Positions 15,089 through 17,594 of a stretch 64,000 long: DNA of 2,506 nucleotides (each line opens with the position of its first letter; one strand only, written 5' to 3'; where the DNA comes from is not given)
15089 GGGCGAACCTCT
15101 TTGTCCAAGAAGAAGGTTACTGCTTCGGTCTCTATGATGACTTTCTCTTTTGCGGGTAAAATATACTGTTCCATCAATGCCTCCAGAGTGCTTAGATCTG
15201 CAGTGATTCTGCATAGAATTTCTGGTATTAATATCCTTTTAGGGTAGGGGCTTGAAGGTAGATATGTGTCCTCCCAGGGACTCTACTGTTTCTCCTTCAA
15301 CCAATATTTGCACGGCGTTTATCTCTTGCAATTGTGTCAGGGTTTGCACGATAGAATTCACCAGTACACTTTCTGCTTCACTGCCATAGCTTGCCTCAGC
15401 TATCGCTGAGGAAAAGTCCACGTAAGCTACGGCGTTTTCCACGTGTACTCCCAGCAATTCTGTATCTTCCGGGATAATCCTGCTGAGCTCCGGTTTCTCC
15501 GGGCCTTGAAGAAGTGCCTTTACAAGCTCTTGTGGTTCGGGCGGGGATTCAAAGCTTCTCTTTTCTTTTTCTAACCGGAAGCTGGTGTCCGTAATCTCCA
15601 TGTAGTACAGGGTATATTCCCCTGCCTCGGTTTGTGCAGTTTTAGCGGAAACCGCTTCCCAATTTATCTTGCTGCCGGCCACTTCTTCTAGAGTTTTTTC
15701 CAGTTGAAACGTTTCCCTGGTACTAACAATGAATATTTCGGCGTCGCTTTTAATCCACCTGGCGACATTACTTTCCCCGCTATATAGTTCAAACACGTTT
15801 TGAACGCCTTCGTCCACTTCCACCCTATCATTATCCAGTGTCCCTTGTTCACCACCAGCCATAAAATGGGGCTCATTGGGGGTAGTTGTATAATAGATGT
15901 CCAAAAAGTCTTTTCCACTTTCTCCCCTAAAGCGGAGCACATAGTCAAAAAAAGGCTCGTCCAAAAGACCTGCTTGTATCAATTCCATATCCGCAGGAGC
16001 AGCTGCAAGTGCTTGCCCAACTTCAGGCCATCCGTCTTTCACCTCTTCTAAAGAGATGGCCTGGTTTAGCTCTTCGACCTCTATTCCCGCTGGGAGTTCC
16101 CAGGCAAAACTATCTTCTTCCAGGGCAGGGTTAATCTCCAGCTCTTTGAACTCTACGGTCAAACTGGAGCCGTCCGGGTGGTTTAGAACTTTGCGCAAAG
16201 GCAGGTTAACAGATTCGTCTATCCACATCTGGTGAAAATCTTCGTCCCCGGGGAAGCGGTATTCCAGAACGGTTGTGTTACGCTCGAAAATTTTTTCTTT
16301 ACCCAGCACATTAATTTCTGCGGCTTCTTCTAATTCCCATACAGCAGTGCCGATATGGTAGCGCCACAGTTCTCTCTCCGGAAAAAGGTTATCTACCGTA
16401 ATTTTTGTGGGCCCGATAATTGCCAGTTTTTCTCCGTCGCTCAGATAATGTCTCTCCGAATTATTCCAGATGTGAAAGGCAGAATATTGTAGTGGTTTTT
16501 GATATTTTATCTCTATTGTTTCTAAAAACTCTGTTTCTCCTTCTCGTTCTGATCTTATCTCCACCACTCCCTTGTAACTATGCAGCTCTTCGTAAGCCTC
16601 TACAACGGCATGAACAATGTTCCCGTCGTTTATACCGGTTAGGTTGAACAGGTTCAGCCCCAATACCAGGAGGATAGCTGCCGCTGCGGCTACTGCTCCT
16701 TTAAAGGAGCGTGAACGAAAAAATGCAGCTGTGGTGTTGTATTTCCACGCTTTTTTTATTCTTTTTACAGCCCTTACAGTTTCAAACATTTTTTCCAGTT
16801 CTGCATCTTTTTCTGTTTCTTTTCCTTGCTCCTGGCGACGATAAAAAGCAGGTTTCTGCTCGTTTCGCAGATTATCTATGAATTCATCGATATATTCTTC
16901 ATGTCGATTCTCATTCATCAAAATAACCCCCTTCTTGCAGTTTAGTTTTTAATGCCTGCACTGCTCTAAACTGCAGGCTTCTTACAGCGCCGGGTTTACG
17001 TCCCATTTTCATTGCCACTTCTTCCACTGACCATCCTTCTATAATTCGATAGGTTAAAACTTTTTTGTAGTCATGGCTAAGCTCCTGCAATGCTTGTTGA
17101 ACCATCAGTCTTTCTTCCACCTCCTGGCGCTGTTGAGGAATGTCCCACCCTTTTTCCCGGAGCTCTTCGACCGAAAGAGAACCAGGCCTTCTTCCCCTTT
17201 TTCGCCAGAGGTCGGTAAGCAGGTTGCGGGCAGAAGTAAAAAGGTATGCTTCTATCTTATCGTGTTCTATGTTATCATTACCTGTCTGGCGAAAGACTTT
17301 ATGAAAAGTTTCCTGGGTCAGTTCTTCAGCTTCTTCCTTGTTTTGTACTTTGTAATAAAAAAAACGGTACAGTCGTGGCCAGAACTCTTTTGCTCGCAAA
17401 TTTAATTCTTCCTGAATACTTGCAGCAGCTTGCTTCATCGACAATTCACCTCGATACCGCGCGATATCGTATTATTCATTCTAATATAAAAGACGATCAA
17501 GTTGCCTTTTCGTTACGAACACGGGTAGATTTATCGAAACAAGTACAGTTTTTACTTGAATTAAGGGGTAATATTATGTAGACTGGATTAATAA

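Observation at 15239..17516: ECF sigma / single-pass anti-sigma pair whose extracytoplasmic part ends in a GerMN domain, divergent from a membrane S1 protease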

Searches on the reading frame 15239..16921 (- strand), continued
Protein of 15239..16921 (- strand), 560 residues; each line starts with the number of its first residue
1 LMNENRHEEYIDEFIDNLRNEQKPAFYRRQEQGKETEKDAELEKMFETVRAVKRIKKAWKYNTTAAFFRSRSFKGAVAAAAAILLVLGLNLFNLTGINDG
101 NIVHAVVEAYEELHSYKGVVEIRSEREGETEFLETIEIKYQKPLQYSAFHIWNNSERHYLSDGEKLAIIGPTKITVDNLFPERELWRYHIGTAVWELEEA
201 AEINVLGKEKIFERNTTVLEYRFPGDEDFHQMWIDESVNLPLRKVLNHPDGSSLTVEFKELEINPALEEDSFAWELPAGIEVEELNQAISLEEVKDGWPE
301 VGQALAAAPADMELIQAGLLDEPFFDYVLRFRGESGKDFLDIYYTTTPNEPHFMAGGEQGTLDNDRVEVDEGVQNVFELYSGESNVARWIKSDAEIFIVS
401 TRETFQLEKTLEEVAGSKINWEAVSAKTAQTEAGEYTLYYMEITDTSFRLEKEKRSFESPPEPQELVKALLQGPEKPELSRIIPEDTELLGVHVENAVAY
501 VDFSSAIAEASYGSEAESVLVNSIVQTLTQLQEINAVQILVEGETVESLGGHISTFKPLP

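Call 71: list_cluster_members(proteins=[P0128, P0132, P0136, P0139, P0143, P0077, P0084, P0089, P0094, P0109])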
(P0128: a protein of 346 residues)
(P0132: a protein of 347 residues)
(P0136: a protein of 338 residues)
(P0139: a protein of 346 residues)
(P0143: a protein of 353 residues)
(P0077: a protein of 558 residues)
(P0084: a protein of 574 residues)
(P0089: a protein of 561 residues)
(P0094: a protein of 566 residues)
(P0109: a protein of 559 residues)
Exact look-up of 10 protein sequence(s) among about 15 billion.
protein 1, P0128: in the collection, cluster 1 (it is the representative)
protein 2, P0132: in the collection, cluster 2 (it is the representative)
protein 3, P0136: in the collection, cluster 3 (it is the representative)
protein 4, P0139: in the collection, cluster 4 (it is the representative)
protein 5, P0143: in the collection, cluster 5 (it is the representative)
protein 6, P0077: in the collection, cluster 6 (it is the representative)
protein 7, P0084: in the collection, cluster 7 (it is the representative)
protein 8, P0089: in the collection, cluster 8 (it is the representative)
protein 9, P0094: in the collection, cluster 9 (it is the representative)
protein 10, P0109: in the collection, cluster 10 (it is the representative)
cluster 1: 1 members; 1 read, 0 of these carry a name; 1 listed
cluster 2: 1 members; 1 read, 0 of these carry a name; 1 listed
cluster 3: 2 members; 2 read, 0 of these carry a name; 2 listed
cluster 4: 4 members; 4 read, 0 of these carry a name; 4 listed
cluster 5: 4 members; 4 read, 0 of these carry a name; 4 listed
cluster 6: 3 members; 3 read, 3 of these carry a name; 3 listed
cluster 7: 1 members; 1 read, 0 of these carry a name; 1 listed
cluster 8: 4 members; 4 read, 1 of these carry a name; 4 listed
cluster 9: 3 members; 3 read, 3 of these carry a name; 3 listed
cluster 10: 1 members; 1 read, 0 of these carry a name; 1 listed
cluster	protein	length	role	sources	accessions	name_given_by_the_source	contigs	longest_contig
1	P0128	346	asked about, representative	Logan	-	-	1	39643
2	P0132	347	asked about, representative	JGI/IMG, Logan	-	-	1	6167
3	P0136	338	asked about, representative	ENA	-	-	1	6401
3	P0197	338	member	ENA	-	-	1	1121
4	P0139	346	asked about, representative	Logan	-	-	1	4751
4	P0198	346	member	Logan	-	-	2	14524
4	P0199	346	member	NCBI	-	-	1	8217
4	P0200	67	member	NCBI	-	-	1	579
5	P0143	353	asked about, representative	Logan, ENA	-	-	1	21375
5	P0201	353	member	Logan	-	-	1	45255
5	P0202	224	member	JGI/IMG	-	-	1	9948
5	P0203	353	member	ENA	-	-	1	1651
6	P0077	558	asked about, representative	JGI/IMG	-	outer membrane lipoprotein-sorting protein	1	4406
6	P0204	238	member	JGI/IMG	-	hypothetical protein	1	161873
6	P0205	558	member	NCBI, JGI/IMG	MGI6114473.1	MAG: LolA family protein [Mahellales bacterium] | outer membrane lipoprotein-sorting protein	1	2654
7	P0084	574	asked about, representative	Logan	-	-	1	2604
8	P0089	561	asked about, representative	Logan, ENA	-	-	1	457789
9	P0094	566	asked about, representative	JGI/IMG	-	outer membrane lipoprotein-sorting protein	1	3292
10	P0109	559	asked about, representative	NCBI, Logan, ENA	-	-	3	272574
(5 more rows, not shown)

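Call 72: find_encoding_contigs(protein=P0089, flank=4000, max_places=1)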
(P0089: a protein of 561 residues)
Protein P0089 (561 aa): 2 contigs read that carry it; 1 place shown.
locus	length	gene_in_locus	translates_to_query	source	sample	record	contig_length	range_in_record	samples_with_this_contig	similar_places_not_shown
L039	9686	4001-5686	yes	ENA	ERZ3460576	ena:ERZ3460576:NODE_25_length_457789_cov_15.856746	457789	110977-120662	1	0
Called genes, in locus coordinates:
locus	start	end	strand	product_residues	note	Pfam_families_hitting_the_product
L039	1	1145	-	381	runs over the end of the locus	PF08271:Zn_Ribbon_TF (weak)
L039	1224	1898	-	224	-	PF04012:PspA_IM30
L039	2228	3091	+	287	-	PF10672:Methyltrans_SAM, PF03602:Cons_hypoth95 (weak)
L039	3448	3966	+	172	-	PF04542:Sigma70_r2, PF08281:Sigma70_r4_2, PF04545:Sigma70_r4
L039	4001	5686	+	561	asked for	PF03888:MucB_RseB (weak)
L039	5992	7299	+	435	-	PF05977:MFS_3, PF07690:MFS_1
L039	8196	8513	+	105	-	PF00338:Ribosomal_S10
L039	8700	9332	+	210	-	PF00297:Ribosomal_L3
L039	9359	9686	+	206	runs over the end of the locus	PF00573:Ribosomal_L4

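Call 73: find_encoding_contigs(protein=P0109, flank=4000, max_places=1)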
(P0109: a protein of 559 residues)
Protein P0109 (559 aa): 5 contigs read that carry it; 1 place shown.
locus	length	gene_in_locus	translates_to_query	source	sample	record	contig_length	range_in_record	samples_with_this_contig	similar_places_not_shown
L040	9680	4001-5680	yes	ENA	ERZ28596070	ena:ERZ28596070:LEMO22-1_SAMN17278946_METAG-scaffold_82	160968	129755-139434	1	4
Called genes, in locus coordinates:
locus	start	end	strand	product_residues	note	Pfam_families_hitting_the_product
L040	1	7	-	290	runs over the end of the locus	PF04536:TPM_phosphatase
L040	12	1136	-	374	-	PF08271:Zn_Ribbon_TF (weak)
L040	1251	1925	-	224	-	PF04012:PspA_IM30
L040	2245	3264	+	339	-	PF10672:Methyltrans_SAM, PF03602:Cons_hypoth95 (weak)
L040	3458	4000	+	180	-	PF08281:Sigma70_r4_2, PF04545:Sigma70_r4 (weak)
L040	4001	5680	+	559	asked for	PF03888:MucB_RseB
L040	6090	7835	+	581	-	PF01336:tRNA_anti-codon, PF00152:tRNA-synt_2, PF02938:GAD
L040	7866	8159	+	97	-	PF02686:GatC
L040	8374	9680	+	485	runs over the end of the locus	PF01425:Amidase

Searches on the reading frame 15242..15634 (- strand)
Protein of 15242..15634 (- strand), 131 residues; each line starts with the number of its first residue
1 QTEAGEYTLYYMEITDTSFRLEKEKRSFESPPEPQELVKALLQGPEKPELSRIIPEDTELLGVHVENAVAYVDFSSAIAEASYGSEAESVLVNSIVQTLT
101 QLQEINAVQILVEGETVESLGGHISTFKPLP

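Call 74: find_homologous_proteins(query=window:15242-15634:-, max_evalue=0.00001)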
Query window:15242-15634:- (131 aa): 14 proteins with E <= 0.00001 among 33 candidates.
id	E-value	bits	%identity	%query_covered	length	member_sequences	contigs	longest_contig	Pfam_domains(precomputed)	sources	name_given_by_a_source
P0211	2.2e-32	129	56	93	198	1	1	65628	PF10646.15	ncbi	ncbi:MAG: GerMN domain-containing protein [Bacillota bacterium]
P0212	3.8e-32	129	56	95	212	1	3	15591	PF10646.15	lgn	-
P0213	6.3e-31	125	54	95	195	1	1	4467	PF10646.15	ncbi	-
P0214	2.2e-30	123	56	93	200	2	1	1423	PF10646.15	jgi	-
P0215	2.6e-9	55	41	84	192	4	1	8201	PF10646.15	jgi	jgi:germination protein M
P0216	7.3e-8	50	42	72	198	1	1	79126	PF10646.15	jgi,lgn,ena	-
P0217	8.2e-8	50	43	75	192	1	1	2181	PF10646.15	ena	-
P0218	1.8e-7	49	44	75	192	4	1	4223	PF10646.15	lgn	-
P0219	3.4e-7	48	43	75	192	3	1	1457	PF10646.15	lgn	-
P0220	5.1e-7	48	43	75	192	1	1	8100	PF10646.15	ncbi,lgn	-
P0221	8.5e-7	47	39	90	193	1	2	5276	PF10646.15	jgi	jgi:spore germination protein GerM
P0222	1.4e-6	46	44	75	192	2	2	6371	PF10646.15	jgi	jgi:germination protein M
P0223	1.7e-6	46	44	75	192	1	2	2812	PF10646.15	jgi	jgi:spore germination protein GerM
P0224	2.0e-6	46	42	75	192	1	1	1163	PF10646.15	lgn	-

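Call 75: find_encoding_contigs(protein=P0211, flank=5000, max_places=2)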
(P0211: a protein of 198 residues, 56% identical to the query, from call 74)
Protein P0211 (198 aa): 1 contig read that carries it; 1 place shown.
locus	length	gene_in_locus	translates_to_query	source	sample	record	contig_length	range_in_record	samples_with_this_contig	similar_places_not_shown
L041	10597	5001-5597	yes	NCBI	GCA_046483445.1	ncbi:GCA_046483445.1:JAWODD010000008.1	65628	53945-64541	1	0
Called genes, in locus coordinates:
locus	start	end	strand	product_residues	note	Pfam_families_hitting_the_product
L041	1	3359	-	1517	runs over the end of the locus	PF00310:GATase_2, PF04898:Glu_syn_central, PF01645:Glu_synthase, PF01493:GXGXG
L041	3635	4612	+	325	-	PF14249:Tocopherol_cycl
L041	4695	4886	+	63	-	-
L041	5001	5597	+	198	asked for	PF10646:Germane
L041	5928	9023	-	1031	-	PF07581:Glug (weak)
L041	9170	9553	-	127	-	-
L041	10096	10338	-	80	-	PF07484:Collar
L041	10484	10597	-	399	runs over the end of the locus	PF25503:TPR_CHK1 (weak), PF00196:GerE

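Call 76: find_encoding_contigs(protein=P0212, flank=5000, max_places=2)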
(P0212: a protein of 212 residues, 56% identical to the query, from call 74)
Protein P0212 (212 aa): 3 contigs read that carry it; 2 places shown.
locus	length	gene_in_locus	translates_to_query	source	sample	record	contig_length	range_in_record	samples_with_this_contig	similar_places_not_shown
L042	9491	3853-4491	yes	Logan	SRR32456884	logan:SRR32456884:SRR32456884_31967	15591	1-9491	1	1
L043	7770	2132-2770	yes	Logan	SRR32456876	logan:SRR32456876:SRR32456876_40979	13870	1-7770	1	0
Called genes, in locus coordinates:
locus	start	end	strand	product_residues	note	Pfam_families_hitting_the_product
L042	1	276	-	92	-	?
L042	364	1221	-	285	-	PF00763:THF_DHG_CYH, PF02882:THF_DHG_CYH_C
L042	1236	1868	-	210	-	PF04961:FTCD_C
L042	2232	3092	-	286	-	PF00763:THF_DHG_CYH, PF02882:THF_DHG_CYH_C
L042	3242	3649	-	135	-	PF01029:NusB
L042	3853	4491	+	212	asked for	PF10646:Germane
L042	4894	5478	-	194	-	PF06866:DUF1256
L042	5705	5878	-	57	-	PF07561:DUF1540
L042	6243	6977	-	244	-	PF01493:GXGXG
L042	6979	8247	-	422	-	PF07992:Pyr_redox_2, PF13738:Pyr_redox_3, PF01266:DAO (faint), PF03486:HI0933_like (faint), PF00070:Pyr_redox, PF13450:NAD_binding_8 (weak), PF18267:Rubredoxin_C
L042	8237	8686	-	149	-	PF12838:Fer4_7 (faint), PF13247:Fer4_11, PF13187:Fer4_9 (weak), PF12797:Fer4_2 (weak), PF13237:Fer4_10 (weak), PF00037:Fer4, PF12837:Fer4_6 (weak), PF13187:Fer4_9 (weak), +1 more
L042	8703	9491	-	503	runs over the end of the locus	PF13237:Fer4_10 (weak), PF14697:Fer4_21 (weak), PF12838:Fer4_7, PF13187:Fer4_9 (weak), PF00037:Fer4 (weak), PF01645:Glu_synthase, PF00478:IMPDH, PF01070:FMN_dh, +2 more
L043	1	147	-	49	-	?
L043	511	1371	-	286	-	PF00763:THF_DHG_CYH, PF02882:THF_DHG_CYH_C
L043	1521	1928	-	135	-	PF01029:NusB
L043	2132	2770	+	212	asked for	PF10646:Germane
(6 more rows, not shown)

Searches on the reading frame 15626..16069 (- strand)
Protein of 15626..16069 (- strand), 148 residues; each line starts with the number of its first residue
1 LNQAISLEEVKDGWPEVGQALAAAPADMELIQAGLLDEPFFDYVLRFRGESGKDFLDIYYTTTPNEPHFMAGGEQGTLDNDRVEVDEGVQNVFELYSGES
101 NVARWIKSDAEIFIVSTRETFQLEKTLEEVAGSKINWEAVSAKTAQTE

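Call 57: predict_structure(alignment_id=A3)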
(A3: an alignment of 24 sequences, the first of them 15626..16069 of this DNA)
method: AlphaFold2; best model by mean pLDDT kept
length: 148 residues; sequences in the alignment: 24
mean_pLDDT: 88.2   pTM: 0.84
mean pLDDT of the five models: 88.2, 86.3, 85.8, 85.5, 84.3
residues with pLDDT >= 90: 104; 70-90: 29; 50-70: 12; < 50: 3
segments of 3 or more residues with pLDDT < 50: 146-148
pLDDT, mean of each block of 10 residues (from residue 1): 86 94 96 88 95 92 77 87 92 81 95 95 97 89 50
secondary structure, 60 per line:
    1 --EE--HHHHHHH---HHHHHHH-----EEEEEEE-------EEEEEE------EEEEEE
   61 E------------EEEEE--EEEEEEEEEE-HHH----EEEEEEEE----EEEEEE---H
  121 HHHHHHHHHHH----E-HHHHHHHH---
elements in order: H7-13 H17-23 E29-35 E43-48 E55-61 E74-78 E81-90 E99-106 E111-116 H120-131 H138-145

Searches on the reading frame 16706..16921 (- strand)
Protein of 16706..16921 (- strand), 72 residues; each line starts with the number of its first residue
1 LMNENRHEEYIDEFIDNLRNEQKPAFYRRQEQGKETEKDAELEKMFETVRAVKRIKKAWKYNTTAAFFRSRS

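Call 79: search_solved_structures(query=A4, max_evalue=10, show_alignments=3)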
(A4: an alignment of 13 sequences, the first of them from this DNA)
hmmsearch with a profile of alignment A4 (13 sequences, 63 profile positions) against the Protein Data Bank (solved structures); distinct sequences matched with E-value up to 10: 2.
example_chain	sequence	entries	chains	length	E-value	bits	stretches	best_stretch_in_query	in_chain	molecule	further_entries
5xl1_C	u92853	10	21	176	1.2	12.2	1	30-55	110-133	Hemagglutinin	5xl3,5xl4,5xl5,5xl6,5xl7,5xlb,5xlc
6v44_B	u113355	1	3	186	1.2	12.1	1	30-55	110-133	Hemagglutinin HA2 chain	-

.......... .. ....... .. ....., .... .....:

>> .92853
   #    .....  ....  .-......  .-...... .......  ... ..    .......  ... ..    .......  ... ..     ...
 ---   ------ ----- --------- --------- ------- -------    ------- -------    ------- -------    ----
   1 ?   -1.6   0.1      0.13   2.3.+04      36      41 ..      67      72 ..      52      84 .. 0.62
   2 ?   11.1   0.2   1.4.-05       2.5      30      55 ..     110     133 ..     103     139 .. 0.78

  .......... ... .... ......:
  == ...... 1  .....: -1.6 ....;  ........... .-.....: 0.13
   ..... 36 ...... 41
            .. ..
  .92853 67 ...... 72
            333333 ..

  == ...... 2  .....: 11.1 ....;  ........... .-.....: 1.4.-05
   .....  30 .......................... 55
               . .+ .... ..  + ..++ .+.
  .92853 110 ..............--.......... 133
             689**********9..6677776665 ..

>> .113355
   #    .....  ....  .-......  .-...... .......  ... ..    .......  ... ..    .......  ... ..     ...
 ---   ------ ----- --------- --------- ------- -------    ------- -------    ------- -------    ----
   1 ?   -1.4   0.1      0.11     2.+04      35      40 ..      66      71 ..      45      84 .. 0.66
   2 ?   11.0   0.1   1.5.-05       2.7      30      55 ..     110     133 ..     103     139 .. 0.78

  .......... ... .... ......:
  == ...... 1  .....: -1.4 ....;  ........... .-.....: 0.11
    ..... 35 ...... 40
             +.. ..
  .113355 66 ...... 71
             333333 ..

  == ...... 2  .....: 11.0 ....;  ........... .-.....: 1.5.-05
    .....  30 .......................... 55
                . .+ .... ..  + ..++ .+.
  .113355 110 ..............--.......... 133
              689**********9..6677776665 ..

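Call 80: search_protein_families(library=pfam, alignment_id=A4, max_evalue=10)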
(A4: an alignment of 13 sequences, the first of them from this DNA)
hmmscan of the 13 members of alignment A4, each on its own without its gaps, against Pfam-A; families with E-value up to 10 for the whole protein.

A. member 1, seq(72 aa): 1 family
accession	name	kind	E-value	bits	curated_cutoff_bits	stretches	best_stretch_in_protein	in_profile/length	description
PF19147.5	DUF5829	-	0.015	15.4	33.8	1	9-69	134-194/265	Family of unknown function (DUF5829)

B. families by the number of members that match (of 13 scanned): 4 families
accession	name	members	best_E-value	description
PF19147.5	DUF5829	1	0.015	Family of unknown function (DUF5829)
PF14116.11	YyzF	1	0.031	YyzF-like protein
PF07889.17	DUF1664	1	0.068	Protein of unknown function (DUF1664)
PF01820.27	Dala_Dala_lig_N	1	0.14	D-ala D-ala ligase N-terminus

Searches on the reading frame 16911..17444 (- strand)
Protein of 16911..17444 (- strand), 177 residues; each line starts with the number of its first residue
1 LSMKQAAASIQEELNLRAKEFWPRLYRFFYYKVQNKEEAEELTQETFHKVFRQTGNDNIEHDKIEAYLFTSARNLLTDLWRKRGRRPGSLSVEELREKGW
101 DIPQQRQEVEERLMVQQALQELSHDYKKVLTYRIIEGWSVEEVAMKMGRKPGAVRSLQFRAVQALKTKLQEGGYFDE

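Call 3: search_protein_families(library=pfam, proteins=[window:16911-17444:-], max_evalue=0.1)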
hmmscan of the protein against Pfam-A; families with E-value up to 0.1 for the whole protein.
window:16911-17444:- (177 aa): 6 families
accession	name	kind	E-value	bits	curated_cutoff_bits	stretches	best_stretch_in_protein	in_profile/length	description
PF04542.20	Sigma70_r2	-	1e-11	44.9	24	1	23-86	7-71/71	Sigma-70 region 2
PF08281.18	Sigma70_r4_2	-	3.7e-11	42.9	25.7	1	113-165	2-54/54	Sigma-70, region 4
PF04545.22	Sigma70_r4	-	2.9e-08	33.5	24.1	1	118-166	1-49/50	Sigma-70, region 4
PF07638.17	Sigma70_ECF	-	0.0001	22.7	21.1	1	33-154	43-168/185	ECF sigma factor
PF22943.2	HTH_68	-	0.021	14.9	27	0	127-158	8-38/45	Putative helix-turn-helix domain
PF09077.16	Phage-MuB_C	-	0.066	13.6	25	0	125-158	16-49/78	Mu B transposition protein, C terminal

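Call 4: search_protein_families(library=ncbifam, proteins=[window:16911-17444:-], max_evalue=0.1)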
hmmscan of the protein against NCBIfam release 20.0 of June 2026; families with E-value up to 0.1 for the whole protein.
window:16911-17444:- (177 aa): 97 families (the best 25 are shown)
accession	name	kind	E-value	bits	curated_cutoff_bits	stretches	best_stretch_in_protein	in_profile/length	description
TIGR02952.1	Sig70_famx2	equivalog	1.6e-28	99.7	206.45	1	20-168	19-169/170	ECF subfamily RNA polymerase sigma factor, BldN family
NF007227.0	PRK09645.1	subfamily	6.3e-24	84.8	202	1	8-173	9-174/177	sigma-70 family RNA polymerase sigma factor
NF058625.1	sigma_PG0214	equivalog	3e-22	79.1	130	1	18-171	10-163/170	GFO_1088 family ECF-type sigma factor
TIGR02983.1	SigE-fam_strep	subfamily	1.7e-21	76.8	141.55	1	11-171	5-160/162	SigE family RNA polymerase sigma factor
TIGR02937.1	sigma70-ECF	superfamily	7.1e-20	71.3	42.9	1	19-169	8-165/165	sigma-70 family RNA polymerase sigma factor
TIGR02950.1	SigM_subfam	subfamily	5e-19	68.7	147.95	1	19-169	7-158/159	RNA polymerase sigma factor, SigM family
TIGR02985.1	Sig70_bacteroi1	subfamily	5.5e-19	68.9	126.4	1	20-169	9-162/162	RNA polymerase sigma-70 factor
NF007229.0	PRK09647.1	equivalog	3.2e-17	62.6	265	1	23-171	55-204/220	RNA polymerase sigma factor SigE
NF009166.1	PRK12513.1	equivalog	1.9e-16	60.3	206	1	24-171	34-188/193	RNA polymerase sigma factor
TIGR02959.1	SigZ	equivalog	2e-15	57.1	168.65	1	19-171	2-150/170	RNA polymerase sigma factor SigZ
NF009179.0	PRK12527.1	equivalog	4.8e-15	55.9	162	1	21-158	4-142/159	RNA polymerase sigma factor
NF007220.0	PRK09639.1-5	equivalog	6.4e-15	55.4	260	1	20-171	11-166/181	RNA polymerase sigma factor SigX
NF007230.0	PRK09648.1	subfamily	8.2e-15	55.1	209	1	40-171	58-191/195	RNA polymerase sigma factor ShbA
NF009170.0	PRK12517.1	subfamily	3e-14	52.9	197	1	11-171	22-178/188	RNA polymerase sigma factor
NF007215.0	PRK09637.1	equivalog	4.6e-14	52.8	212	1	20-171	9-156/181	RNA polymerase sigma factor SigZ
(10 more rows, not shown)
